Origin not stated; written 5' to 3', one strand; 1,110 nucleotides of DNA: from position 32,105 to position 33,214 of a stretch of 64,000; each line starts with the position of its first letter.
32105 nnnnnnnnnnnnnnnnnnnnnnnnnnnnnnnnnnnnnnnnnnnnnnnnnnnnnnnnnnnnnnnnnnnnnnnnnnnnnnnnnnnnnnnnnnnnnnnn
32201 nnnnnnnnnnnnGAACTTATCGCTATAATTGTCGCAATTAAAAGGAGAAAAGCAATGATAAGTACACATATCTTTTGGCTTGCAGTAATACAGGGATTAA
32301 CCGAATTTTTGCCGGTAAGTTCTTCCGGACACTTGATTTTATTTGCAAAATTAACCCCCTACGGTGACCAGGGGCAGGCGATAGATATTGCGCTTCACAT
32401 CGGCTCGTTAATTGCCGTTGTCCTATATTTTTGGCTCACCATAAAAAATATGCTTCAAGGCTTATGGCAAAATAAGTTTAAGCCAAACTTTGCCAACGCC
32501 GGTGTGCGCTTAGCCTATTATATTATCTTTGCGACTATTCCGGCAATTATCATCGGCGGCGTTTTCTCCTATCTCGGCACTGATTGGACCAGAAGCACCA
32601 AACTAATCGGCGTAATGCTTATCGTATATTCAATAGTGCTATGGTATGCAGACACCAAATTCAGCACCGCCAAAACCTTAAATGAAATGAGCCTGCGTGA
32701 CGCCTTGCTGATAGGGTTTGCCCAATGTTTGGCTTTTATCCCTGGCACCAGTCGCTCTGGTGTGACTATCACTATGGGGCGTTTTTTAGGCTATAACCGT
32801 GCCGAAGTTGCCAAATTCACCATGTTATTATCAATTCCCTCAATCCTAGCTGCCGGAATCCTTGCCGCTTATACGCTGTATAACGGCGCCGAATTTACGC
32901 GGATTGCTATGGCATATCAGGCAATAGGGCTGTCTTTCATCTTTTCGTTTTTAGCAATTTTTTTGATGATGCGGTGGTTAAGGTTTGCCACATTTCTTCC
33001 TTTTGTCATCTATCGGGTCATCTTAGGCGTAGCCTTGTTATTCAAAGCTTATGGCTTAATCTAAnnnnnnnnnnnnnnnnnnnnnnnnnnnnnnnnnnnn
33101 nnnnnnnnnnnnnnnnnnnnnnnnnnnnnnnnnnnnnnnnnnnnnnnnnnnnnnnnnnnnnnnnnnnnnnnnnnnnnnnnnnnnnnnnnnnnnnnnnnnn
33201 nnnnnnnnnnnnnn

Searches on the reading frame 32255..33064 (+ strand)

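Call 24: search_protein_families(library=pfam, proteins=[window:32255-33064:+], max_evalue=0.001)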
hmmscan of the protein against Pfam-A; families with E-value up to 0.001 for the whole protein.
window:32255-33064:+ (269 aa): 1 family
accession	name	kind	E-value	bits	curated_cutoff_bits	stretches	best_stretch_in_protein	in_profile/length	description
PF02673.24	BacA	-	6.9e-72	242.7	33.4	1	7-259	2-256/257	Bacitracin resistance protein BacA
